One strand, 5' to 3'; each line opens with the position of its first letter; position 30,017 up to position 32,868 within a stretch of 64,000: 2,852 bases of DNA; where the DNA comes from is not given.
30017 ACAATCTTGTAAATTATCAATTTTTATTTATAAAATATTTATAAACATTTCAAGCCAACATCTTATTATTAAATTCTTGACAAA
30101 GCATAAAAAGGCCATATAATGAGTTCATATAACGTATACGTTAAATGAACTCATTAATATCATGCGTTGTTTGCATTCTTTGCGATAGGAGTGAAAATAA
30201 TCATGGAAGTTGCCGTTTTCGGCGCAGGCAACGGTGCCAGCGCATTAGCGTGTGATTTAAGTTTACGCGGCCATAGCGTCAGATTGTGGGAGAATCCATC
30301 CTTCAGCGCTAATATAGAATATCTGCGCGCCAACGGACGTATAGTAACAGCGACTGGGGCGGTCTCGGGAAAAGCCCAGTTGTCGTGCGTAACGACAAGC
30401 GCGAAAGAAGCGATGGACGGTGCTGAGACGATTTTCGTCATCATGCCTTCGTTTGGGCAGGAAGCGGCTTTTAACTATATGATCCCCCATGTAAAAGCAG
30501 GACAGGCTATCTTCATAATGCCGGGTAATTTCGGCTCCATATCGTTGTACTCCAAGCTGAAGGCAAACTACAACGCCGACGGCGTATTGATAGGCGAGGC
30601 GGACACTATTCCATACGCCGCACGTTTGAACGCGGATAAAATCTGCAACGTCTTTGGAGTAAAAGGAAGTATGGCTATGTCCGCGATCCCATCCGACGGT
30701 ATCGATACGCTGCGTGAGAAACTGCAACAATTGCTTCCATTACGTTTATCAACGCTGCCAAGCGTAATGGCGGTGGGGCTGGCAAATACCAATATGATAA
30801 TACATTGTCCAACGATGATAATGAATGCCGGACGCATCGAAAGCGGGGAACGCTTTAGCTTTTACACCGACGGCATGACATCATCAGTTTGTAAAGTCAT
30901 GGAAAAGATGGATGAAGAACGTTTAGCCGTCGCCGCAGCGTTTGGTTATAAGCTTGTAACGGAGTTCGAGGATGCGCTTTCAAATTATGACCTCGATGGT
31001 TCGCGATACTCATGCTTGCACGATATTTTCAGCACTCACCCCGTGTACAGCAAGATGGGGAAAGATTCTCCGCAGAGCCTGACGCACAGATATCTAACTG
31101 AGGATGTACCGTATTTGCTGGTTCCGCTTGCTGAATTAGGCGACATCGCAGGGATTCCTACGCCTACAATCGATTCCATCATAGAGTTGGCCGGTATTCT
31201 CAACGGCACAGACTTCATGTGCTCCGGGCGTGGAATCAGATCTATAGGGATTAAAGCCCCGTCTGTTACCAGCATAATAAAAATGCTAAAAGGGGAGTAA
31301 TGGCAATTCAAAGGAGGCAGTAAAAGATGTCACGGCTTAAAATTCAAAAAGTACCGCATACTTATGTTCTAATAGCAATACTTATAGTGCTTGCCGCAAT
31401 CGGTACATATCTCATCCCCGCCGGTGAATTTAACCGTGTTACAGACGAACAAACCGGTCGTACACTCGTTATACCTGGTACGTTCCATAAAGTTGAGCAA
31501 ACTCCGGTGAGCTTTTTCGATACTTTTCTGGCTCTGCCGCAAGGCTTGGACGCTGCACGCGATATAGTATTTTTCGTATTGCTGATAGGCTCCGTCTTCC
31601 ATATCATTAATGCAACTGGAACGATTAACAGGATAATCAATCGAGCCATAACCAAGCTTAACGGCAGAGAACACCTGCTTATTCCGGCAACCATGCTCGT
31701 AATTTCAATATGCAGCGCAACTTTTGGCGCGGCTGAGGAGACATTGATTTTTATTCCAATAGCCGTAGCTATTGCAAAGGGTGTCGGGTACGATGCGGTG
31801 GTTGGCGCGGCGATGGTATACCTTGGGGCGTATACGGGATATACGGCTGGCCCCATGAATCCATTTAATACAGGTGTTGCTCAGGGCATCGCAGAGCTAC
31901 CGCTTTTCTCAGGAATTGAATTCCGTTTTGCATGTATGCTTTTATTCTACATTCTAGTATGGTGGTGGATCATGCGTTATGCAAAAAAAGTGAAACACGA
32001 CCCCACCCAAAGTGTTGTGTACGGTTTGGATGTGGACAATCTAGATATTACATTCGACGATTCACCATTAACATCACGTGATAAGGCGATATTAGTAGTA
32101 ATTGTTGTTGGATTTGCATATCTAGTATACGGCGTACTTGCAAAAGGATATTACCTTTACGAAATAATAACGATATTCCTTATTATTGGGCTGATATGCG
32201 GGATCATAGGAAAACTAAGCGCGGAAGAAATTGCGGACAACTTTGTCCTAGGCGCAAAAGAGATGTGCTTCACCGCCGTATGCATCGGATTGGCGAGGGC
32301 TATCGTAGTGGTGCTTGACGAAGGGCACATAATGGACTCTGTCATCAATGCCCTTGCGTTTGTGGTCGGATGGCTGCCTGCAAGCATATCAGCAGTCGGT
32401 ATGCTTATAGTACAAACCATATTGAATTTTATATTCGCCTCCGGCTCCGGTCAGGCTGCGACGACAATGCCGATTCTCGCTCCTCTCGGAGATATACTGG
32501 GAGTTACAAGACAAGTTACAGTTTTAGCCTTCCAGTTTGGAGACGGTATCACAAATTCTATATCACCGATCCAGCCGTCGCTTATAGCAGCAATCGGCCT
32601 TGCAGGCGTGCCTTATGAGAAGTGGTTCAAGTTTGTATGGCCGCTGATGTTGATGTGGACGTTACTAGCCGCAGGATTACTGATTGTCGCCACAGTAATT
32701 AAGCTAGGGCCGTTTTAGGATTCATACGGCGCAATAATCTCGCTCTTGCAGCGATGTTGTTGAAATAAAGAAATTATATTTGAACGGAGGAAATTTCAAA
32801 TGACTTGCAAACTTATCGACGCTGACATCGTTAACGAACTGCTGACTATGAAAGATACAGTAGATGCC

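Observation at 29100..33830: Low-GC genomic island: GntR regulator, opine-dehydrogenase-family enzyme, YfcC transporter and OCD/mu-crystallin enzyme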

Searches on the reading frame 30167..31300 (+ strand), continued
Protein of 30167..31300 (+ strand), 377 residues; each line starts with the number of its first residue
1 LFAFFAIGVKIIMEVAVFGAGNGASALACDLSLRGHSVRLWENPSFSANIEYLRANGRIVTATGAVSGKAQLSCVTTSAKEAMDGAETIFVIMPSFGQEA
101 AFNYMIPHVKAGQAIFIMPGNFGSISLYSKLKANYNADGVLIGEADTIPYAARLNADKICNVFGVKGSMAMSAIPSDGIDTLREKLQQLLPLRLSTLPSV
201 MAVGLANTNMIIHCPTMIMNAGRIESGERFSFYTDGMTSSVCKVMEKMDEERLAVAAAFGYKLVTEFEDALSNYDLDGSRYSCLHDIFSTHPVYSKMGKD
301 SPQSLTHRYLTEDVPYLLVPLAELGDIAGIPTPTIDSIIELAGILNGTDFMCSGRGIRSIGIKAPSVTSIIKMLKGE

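Call 59: find_encoding_contigs(protein=P0055, flank=8000, max_places=1)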
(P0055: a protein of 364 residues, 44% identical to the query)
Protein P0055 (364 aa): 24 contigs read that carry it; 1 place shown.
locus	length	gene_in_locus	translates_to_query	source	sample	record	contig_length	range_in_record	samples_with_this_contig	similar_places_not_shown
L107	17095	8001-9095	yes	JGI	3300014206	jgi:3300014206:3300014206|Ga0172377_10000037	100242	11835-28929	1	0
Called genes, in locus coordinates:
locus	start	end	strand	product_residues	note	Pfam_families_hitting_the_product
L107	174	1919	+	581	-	PF03577:Peptidase_C69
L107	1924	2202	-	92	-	PF03734:YkuD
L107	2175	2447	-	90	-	-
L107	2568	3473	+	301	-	PF00892:EamA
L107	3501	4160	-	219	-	PF13545:HTH_Crp_2 (faint), PF13560:HTH_31, PF20317:HTH_60 (faint), PF01047:MarR (faint), PF01381:HTH_3, PF07022:Phage_CI_repr (weak), PF12844:HTH_19, PF13443:HTH_26 (weak), +1 more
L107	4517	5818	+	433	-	PF00990:GGDEF, PF00563:EAL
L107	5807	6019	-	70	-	-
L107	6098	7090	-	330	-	PF02423:OCD_Mu_crystall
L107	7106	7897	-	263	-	PF00497:SBP_bac_3, PF10613:Lig_chan-Glu_bd (weak)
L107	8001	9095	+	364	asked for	PF01210:NAD_Gly3P_dh_N, PF02317:Octopine_DH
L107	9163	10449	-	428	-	PF03313:SDH_alpha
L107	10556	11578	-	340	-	PF03480:DctP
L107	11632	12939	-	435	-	PF06808:DctM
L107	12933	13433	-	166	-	PF04290:DctQ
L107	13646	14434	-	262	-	PF00392:GntR, PF07729:FCD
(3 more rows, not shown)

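Call 67: search_dna_similar(query=window:30203-31300:+, collection=plasmids, mode=protein, max_rows=15)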
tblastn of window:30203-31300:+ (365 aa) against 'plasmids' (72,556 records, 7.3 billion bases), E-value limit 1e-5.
Records with a match: 294; places in all: 396; records where one place covers at least 80% of the query: 288.
Best place of each record, by identity: <60% 294.
By first word of the organism name: Agrobacterium 138; Sinorhizobium 66; Rhizobium 28; Aminobacter 10; Ensifer 8; Paraburkholderia 5; Burkholderia 4; Shinella 3; Paracoccus 3; Phyllobacterium 2; and 23 more.
By predicted mobility (MOB-suite, as given by PLSDB): non-mobilizable 127; conjugative 106; mobilizable 61.
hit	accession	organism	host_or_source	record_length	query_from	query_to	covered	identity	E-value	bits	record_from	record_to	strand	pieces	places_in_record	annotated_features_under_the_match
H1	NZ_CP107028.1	Cytobacillus firmus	whole organism,soil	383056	3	362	99%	36.4%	2e-55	202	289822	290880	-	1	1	NAD/NADP-dependent octopine/nopaline dehydrogenase family protein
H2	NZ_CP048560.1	Agrobacterium fabrum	walnut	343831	3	363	99%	31.5%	4e-45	172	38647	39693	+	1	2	NAD/NADP-dependent octopine/nopaline dehydrogenase family protein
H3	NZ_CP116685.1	Agrobacterium fabrum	cell culture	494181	3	363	99%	31.2%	2e-44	171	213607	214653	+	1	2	NAD/NADP-dependent octopine/nopaline dehydrogenase family protein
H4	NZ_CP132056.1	Agrobacterium fabrum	Salix sp.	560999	3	363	99%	31.2%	2e-44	171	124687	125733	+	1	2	NAD/NADP-dependent octopine/nopaline dehydrogenase family protein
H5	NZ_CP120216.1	Agrobacterium leguminum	-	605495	1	359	98%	31.2%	4e-33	137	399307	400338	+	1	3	NAD/NADP octopine/nopaline dehydrogenase family protein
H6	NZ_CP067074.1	Rhizobium sp. AB2/73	Phyla canescens,cell culture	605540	3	363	99%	30.7%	1e-44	171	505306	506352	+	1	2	NAD/NADP octopine/nopaline dehydrogenase family protein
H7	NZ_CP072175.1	Rhizobium sp. AB2/73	Phyla canescens,cell culture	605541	3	363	99%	30.7%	1e-44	171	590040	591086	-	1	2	NAD/NADP octopine/nopaline dehydrogenase family protein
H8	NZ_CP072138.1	Agrobacterium sp. S7/73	Phyla canescens,cell culture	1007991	3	363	99%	30.7%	1e-44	171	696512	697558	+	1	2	record has no annotation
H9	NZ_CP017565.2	Paraburkholderia sprentiae WSM5005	Lebeckia ambigua,root nodule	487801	1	362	99%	30.5%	7e-43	166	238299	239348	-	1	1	NAD/NADP octopine/nopaline dehydrogenase family protein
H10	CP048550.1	Agrobacterium tumefaciens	walnut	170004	1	350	96%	31.3%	1e-30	130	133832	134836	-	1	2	D-lysopine dehydrogenase/D-octopine dehydrogenase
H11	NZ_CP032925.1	Agrobacterium tumefaciens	Euonymus sp.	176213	1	350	96%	31.3%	1e-30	130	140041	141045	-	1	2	NAD/NADP octopine/nopaline dehydrogenase family protein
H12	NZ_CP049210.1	Agrobacterium rubi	Raspberry,cell culture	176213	1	350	96%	31.3%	1e-30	130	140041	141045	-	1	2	NAD/NADP octopine/nopaline dehydrogenase family protein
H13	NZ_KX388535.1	Agrobacterium tumefaciens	Euonymus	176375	1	350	96%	31.3%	1e-30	130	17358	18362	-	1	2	NAD/NADP octopine/nopaline dehydrogenase family protein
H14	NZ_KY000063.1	Agrobacterium fabrum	-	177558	1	350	96%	31.3%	1e-30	130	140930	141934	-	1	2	NAD/NADP octopine/nopaline dehydrogenase family protein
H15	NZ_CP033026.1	Agrobacterium fabrum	Prunus sp.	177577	1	350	96%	31.3%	1e-30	130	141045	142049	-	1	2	NAD/NADP octopine/nopaline dehydrogenase family protein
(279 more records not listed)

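Call 77: predict_structure(alignment_id=A1)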
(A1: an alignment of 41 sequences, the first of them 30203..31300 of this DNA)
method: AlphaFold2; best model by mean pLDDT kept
length: 365 residues; sequences in the alignment: 41
mean_pLDDT: 95.2   pTM: 0.92
mean pLDDT of the five models: 95.2, 94.7, 94.4, 94.0, 94.0
residues with pLDDT >= 90: 343; 70-90: 22; 50-70: 0; < 50: 0
segments of 3 or more residues with pLDDT < 50: none
pLDDT, mean of each block of 10 residues (from residue 1): 96 98 98 95 97 97 98 97 91 96 95 95 92 96 95 96 95 96 96 95 97 96 96 98 97 95 92 93 91 93 96 97 98 96 91 88 89
secondary structure, 60 per line:
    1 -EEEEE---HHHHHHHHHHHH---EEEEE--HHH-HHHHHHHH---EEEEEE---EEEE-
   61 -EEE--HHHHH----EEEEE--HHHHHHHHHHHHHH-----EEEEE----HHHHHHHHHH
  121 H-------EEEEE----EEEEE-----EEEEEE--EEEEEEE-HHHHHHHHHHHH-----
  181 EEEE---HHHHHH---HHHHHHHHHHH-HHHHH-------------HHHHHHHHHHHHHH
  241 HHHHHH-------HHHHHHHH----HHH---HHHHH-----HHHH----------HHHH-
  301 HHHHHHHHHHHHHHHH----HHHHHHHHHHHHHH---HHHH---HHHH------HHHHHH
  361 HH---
elements in order: E2-6 H10-21 E25-29 H36-43 E47-52 E56-59 E62-64 H67-71 E76-80 H83-96 E102-106 H111-121 E129-133 E138-142 E148-153 E156-162 H164-175 E181-184 H188-193 H197-207 H209-213 H227-246 H254-261 H272-276 H282-285 H296-299 H301-316 H321-334 H338-341 H345-348 H355-362

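Call 81: fold_search(model_id=the predicted structure, library=pdb)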
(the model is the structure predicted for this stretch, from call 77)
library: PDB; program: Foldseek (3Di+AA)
matches with E <= 10: 1874; with E <= 0.001: 495
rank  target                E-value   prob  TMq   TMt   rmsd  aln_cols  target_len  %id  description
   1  1bg6                  4.0e-31  1.00  0.88  0.92   2.3       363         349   28  CRYSTAL STRUCTURE OF THE N-(1-D-CARBOXYLETHYL)-L-NORVALINE DEHYDROGENASE FROM ARTHROBACTER SP. STRAIN 1C (released 1999-01-13)
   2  3iqd                  1.8e-19  1.00  0.80  0.74   4.2       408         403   20  Structure of Octopine-dehydrogenase in complex with NADH and Agmatine (released 2010-08-25)
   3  3c7d                  1.8e-18  1.00  0.75  0.70   6.5       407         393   21  A structural basis for substrate and stereo selectivity in octopine dehydrogenase (ODH-NADH-Pyruvate) (released 2008-07-22)
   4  3c7a                  1.1e-17  1.00  0.74  0.68   5.1       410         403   20  A structural basis for substrate and stereo selectivity in octopine dehydrogenase (ODH-NADH) (released 2008-07-22)
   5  6c4l                  2.0e-16  1.00  0.73  0.65   6.3       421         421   14  Yersinopine dehydrogenase (YpODH) - Apo (released 2018-04-11)
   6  6pbm_B                2.1e-15  1.00  0.71  0.62   6.9       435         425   14  Pseudopaline Dehydrogenase with NADP+ bound (released 2019-10-30)
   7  6pbn_B                3.3e-15  1.00  0.72  0.63   6.6       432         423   14  Pseudopaline Dehydrogenase with (R)-Pseudopaline Soaked 1 hour (released 2019-10-30)
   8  6c4m                  3.7e-15  1.00  0.72  0.64   6.4       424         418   14  Yersinopine dehydrogenase (YpODH) - NADP+ bound (released 2018-04-11)
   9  6c4n_B                4.4e-15  1.00  0.69  0.61   8.0       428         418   14  Pseudopaline dehydrogenase (PaODH) - NADP+ bound (released 2018-04-11)
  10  6c4n_A                1.7e-14  1.00  0.73  0.64   7.4       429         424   15  Pseudopaline dehydrogenase (PaODH) - NADP+ bound (released 2018-04-11)
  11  6pbm_A                2.0e-14  1.00  0.73  0.63   6.9       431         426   15  Pseudopaline Dehydrogenase with NADP+ bound (released 2019-10-30)
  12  6c4t                  3.7e-14  1.00  0.71  0.62   7.0       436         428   15  Staphylopine dehydrogenase (SaODH) - NADP+ bound (released 2018-04-11)
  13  6c4r                  6.4e-14  1.00  0.69  0.60   7.3       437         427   15  Staphylopine dehydrogenase (SaODH) - Apo (released 2018-04-11)
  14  6gmz_A                1.4e-13  1.00  0.71  0.62   7.0       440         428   14  Staphylopine dehydrogenase in complex with Histidine tag and citrate (released 2019-04-10)
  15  3wfi_A                2.1e-13  1.00  0.58  0.66   5.9       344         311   17  The crystal structure of D-mandelate dehydrogenase (released 2014-07-23)
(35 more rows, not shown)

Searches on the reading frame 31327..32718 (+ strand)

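Call 5: search_protein_families(library=pfam, proteins=[window:31327-32718:+])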
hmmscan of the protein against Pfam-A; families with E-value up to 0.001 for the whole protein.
window:31327-32718:+ (463 aa): 3 families
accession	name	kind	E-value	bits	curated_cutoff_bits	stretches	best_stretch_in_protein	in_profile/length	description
PF03606.21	DcuC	-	4.6e-96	322.6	23.1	1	10-456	2-460/461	C4-dicarboxylate anaerobic carrier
PF03806.19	ABG_transport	-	1.4e-10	40.5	27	1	280-424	303-451/502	AbgT putative transporter family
PF03600.22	CitMHS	-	2.1e-07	30.8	31.9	1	47-302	42-242/336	Citrate transporter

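Call 6: search_protein_families(library=ncbifam, proteins=[window:31327-32718:+])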
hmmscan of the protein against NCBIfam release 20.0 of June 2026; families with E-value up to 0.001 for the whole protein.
window:31327-32718:+ (463 aa): 3 families
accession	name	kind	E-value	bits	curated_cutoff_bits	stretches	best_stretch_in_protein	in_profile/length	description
NF008611.1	PRK11588.1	equivalog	5.7e-100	335.3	500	1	9-458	1-489/492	putative basic amino acid antiporter YfcC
TIGR00366.1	TIGR00366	hypoth_equivalog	0.00011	21.4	575.75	1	256-431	253-426/438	TIGR00366 family protein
TIGR00819.1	ydaH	subfamily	0.00078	18.1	753.55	1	280-419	318-461/521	AbgT family antimetabolite efflux transporter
